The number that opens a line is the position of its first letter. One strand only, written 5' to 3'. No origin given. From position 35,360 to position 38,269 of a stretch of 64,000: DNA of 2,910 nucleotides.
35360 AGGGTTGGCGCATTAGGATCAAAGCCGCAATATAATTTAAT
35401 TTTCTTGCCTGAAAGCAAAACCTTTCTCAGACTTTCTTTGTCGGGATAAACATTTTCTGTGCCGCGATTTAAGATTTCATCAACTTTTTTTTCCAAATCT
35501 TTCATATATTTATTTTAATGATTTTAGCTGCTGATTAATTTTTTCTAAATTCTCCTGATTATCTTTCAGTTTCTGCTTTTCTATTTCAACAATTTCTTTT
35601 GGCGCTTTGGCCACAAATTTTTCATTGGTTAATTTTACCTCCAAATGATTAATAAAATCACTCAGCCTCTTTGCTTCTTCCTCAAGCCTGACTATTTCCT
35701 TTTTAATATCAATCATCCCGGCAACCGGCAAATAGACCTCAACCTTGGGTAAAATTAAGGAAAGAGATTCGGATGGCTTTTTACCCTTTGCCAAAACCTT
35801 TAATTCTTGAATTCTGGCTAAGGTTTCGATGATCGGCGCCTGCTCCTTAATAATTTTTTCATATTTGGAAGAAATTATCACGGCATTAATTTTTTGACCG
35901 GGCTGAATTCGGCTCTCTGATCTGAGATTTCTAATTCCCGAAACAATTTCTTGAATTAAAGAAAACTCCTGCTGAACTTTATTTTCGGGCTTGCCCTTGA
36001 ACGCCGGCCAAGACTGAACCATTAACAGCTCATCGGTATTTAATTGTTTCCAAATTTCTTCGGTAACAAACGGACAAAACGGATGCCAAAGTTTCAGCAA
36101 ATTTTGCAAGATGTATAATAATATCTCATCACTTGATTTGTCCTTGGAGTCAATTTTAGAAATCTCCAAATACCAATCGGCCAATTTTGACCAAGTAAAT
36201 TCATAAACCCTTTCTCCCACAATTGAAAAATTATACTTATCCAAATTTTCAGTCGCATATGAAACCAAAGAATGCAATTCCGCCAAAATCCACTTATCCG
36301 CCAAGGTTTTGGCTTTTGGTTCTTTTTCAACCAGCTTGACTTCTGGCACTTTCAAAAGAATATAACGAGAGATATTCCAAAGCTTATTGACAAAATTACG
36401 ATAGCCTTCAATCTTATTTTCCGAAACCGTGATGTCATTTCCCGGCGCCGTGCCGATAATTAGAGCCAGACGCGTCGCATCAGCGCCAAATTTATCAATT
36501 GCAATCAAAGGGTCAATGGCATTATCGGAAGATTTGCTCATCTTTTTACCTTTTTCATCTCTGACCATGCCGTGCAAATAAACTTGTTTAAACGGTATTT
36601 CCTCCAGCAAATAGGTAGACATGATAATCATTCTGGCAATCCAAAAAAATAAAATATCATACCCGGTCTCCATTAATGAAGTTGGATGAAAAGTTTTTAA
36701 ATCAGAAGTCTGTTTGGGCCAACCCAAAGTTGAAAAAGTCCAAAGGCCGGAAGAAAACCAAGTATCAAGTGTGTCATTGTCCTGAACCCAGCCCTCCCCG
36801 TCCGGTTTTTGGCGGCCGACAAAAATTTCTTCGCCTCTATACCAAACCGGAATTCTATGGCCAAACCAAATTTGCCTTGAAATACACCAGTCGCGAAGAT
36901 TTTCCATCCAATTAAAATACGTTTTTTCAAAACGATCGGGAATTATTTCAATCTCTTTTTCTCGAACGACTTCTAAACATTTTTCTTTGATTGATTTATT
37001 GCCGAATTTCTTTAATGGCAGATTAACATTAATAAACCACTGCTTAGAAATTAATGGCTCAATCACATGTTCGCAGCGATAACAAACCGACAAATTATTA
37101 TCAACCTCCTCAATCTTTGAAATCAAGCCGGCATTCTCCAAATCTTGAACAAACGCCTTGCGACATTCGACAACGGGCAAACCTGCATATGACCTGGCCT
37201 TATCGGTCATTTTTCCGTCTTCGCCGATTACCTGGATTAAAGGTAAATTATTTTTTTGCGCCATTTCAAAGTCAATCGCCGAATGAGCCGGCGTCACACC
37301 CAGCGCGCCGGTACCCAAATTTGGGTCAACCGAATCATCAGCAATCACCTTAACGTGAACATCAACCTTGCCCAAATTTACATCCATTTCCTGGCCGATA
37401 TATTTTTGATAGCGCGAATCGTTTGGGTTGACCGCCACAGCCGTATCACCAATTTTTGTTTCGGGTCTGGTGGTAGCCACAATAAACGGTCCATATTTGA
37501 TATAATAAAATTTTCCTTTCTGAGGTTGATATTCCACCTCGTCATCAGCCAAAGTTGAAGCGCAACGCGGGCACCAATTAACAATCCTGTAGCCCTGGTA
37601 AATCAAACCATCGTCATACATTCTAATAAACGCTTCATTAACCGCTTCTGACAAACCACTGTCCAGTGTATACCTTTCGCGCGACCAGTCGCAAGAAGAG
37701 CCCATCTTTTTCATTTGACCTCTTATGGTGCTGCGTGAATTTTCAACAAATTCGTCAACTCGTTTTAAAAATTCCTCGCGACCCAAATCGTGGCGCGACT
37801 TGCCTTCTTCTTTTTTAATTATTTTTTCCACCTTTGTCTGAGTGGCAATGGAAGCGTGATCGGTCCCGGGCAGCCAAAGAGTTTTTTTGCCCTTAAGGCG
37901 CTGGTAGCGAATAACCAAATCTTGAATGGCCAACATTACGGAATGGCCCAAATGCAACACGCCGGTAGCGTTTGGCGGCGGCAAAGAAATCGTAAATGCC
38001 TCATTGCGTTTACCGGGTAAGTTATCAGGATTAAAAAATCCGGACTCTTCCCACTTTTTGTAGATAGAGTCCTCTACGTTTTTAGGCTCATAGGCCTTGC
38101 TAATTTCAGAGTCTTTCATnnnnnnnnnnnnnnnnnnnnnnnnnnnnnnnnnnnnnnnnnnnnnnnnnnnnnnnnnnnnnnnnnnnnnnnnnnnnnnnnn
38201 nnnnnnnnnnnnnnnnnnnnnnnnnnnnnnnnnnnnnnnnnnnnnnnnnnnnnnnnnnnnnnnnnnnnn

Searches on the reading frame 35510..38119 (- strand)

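Call 15: search_protein_families(library=pfam, proteins=[window:35510-38119:-], max_evalue=0.001)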
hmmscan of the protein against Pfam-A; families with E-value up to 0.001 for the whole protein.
window:35510-38119:- (869 aa): 5 families
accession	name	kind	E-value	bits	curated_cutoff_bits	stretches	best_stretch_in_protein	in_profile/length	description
PF00133.28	tRNA-synt_1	-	1.5e-133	446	22.7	1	19-565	2-413/414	tRNA synthetases class I (I, L, M and V)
PF08264.19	Anticodon_1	-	2.1e-39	135.2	25.1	1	608-747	1-147/148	Anticodon-binding domain of tRNA ligase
PF09334.17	tRNA-synt_1g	-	3.9e-19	69.1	20.1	1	44-197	3-137/391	tRNA synthetases class I (M)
PF10458.14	Val_tRNA-synt_C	-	5.4e-13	49.5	25.9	1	804-869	1-66/66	Valyl tRNA synthetase tRNA binding arm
PF13603.12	tRNA-synt_1_2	-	1.4e-05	25.1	25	1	261-305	103-147/185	Leucyl-tRNA synthetase, editing domain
